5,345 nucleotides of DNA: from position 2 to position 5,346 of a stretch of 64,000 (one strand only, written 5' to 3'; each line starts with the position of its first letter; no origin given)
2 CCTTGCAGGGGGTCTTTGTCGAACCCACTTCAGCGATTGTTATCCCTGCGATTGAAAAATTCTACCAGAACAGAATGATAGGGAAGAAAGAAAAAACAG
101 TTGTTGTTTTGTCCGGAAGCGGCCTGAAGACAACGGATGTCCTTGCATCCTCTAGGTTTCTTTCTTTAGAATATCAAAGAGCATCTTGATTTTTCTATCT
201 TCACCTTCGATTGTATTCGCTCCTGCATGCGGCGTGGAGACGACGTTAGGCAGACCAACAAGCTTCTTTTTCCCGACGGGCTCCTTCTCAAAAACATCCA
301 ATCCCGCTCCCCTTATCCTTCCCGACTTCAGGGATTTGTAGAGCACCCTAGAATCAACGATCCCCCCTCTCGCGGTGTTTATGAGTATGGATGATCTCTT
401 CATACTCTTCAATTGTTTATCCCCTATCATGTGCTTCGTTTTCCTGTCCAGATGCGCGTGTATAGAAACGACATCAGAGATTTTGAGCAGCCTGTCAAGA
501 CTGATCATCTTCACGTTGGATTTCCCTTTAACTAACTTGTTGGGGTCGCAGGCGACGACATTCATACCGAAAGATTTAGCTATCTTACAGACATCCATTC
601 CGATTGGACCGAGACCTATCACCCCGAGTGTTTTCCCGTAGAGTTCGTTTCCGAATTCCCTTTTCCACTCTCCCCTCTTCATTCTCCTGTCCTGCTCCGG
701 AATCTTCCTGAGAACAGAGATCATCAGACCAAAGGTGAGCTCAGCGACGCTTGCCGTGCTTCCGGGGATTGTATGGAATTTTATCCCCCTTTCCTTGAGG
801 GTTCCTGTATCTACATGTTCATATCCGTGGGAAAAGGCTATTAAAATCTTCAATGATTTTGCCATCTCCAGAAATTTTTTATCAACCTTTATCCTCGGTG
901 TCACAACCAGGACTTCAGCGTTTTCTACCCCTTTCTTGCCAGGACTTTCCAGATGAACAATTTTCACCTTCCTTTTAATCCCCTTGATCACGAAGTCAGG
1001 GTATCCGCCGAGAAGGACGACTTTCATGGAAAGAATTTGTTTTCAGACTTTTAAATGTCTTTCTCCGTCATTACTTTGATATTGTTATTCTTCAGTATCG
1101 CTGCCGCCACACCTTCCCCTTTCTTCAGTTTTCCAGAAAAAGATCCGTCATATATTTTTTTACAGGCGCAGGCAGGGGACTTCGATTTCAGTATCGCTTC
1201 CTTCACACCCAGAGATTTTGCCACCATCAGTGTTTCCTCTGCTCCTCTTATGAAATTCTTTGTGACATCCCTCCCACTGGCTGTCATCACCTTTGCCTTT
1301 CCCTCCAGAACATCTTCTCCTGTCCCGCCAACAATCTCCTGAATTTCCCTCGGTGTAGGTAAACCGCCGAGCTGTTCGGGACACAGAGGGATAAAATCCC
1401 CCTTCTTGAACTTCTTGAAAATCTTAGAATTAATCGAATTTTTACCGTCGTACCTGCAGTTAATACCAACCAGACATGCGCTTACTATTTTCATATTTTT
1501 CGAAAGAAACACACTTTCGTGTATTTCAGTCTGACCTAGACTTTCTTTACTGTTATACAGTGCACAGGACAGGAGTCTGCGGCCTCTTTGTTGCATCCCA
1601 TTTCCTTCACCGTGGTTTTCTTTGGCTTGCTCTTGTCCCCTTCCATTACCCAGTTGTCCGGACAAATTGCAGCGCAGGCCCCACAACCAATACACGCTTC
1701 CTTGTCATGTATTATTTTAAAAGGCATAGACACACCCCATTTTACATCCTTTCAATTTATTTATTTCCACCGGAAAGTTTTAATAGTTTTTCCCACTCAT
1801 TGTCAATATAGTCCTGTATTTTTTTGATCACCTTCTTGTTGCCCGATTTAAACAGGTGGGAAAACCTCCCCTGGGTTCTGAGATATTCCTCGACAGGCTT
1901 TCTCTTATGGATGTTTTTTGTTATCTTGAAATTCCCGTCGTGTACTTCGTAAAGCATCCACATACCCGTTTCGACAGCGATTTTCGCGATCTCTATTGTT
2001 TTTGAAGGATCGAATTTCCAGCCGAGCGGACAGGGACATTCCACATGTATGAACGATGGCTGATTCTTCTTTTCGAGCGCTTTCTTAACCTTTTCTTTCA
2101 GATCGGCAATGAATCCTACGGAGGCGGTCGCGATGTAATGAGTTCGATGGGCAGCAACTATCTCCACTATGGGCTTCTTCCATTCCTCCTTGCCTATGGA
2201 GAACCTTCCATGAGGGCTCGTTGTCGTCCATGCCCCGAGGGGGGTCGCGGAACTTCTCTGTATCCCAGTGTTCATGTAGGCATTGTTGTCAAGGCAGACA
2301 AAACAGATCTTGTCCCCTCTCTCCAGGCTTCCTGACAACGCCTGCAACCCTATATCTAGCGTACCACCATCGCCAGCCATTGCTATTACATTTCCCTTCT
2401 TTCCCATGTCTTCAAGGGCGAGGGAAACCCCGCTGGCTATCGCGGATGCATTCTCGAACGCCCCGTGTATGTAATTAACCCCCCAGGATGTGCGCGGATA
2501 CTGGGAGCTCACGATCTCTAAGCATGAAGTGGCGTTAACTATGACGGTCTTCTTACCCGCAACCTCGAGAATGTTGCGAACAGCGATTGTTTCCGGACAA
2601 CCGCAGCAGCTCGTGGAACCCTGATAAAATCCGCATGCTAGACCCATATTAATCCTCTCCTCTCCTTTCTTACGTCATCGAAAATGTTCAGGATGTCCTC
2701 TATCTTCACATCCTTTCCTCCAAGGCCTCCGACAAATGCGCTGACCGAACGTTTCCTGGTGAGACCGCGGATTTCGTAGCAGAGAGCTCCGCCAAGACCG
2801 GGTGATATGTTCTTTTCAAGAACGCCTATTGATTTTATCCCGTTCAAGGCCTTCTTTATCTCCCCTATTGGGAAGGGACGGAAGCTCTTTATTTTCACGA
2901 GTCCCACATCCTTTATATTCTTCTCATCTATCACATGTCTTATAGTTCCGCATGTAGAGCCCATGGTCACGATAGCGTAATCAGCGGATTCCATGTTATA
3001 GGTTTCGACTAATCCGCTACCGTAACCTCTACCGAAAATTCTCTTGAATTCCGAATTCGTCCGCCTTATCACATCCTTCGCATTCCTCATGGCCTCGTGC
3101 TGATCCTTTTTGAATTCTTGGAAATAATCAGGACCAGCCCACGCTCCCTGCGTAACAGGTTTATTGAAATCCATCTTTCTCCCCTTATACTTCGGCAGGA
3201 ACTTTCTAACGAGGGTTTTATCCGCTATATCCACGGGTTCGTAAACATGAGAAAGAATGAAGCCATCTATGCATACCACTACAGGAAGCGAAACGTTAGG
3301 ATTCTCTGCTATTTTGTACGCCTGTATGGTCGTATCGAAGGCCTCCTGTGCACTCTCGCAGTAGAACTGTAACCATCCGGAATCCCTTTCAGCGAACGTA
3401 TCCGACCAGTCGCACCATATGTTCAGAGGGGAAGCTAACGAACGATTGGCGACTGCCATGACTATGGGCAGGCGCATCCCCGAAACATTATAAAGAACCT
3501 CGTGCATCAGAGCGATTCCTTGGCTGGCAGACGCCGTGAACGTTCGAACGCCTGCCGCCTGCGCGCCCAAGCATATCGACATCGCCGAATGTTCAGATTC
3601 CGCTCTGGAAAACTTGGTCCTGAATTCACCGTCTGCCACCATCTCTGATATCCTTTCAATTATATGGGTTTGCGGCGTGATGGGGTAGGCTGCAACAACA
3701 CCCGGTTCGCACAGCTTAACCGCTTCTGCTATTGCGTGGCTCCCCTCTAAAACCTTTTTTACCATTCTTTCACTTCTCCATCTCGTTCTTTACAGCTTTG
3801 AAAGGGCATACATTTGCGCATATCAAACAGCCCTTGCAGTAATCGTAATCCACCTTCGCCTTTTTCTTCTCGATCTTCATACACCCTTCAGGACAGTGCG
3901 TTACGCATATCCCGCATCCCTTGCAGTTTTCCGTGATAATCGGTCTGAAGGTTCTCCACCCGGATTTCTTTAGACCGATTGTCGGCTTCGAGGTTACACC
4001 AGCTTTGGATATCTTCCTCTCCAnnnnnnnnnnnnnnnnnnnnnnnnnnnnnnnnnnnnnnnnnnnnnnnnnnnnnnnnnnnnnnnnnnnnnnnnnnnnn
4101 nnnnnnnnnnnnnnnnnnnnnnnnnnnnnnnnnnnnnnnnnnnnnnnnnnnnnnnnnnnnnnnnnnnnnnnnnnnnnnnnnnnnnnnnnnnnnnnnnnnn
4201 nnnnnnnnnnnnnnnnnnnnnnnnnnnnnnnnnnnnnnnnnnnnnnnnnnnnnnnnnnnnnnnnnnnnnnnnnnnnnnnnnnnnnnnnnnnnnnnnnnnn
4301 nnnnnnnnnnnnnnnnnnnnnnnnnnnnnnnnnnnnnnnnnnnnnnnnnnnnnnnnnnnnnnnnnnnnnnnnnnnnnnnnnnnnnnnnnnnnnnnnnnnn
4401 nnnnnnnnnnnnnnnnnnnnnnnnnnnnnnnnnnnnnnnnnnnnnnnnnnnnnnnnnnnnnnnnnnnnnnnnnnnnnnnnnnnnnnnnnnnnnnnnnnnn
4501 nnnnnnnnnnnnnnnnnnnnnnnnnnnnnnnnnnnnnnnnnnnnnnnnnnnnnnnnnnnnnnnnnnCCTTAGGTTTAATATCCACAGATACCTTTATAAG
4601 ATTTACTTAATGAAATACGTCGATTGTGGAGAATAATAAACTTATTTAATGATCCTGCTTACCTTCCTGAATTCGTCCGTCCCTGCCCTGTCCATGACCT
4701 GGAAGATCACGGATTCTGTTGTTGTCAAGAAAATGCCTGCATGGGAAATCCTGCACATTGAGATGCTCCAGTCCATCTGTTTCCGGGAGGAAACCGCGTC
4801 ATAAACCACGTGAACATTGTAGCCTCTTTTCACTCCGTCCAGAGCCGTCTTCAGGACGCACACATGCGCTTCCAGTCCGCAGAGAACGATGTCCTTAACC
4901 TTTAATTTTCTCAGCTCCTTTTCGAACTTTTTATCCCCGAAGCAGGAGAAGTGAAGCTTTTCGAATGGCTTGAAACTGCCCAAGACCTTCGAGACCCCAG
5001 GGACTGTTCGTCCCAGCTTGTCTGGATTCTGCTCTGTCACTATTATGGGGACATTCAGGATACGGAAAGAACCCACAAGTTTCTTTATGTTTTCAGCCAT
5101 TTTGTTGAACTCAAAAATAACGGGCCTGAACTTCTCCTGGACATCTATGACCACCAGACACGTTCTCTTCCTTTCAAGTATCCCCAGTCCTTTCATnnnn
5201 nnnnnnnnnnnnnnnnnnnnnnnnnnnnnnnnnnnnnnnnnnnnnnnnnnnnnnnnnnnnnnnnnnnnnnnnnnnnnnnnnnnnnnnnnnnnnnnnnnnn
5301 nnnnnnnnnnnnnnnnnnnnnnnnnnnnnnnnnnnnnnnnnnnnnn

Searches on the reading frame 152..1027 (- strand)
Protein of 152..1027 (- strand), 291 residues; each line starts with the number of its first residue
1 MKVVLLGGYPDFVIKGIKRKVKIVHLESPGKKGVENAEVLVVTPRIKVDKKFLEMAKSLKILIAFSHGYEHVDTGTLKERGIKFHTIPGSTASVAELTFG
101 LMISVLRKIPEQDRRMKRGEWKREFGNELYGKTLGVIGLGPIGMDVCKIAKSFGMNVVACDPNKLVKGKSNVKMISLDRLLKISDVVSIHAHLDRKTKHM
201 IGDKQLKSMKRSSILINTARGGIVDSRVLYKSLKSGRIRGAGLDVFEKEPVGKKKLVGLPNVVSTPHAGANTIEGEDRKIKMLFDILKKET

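Call 24: search_protein_families(library=pfam, proteins=[window:152-1027:-], max_evalue=0.00001)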
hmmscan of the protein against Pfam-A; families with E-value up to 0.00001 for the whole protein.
window:152-1027:- (291 aa): 2 families
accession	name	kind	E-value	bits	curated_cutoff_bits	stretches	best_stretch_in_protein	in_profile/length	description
PF02826.25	2-Hacid_dh_C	-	5.7e-58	195.6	25.1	1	99-269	1-178/178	D-isomer specific 2-hydroxyacid dehydrogenase, NAD binding domain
PF00389.36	2-Hacid_dh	-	6.2e-14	52.3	24.6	1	31-192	34-103/134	D-isomer specific 2-hydroxyacid dehydrogenase, catalytic domain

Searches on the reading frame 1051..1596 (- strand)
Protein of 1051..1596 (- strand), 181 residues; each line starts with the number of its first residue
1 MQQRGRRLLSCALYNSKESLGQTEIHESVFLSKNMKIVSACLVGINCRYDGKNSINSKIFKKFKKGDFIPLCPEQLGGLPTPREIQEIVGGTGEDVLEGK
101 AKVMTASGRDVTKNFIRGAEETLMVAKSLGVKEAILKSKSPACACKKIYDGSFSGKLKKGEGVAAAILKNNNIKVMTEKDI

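Call 24: search_protein_families(library=pfam, proteins=[window:1051-1596:-], max_evalue=0.00001)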
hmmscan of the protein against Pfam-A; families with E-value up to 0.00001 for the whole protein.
window:1051-1596:- (181 aa): 1 family
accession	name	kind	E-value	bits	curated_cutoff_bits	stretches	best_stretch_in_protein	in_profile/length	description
PF04463.17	2-thiour_desulf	-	6.1e-45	153.1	34.7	1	37-180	2-141/141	2-thiouracil desulfurase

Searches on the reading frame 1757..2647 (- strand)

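Call 24: search_protein_families(library=pfam, proteins=[window:1757-2647:-], max_evalue=0.00001)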
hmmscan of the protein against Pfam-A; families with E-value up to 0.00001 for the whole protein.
window:1757-2647:- (296 aa): 1 family
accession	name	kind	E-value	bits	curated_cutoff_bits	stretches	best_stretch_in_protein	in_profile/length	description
PF02775.26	TPP_enzyme_C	-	8e-23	81.3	21.9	1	42-202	4-151/151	Thiamine pyrophosphate enzyme, C-terminal TPP binding domain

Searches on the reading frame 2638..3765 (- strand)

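Call 24: search_protein_families(library=pfam, proteins=[window:2638-3765:-], max_evalue=0.00001)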
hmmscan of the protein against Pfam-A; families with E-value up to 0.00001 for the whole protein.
window:2638-3765:- (375 aa): 2 families
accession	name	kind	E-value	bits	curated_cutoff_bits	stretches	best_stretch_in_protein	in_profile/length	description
PF01855.24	POR_N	-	1.6e-73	247.7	27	1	15-235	2-228/231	Pyruvate flavodoxin/ferredoxin oxidoreductase, thiamine diP-bdg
PF17147.9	PFOR_II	-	9.3e-25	87.4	27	1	261-358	1-102/102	Pyruvate:ferredoxin oxidoreductase core domain II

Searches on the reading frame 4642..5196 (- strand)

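Call 24: search_protein_families(library=pfam, proteins=[window:4642-5196:-], max_evalue=0.00001)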
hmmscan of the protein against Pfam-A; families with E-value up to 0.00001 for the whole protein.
window:4642-5196:- (184 aa): 1 family
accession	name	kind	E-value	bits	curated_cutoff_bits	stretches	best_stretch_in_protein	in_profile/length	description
PF00857.26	Isochorismatase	-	3.6e-36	125.3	27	1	12-162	1-175/175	Isochorismatase domain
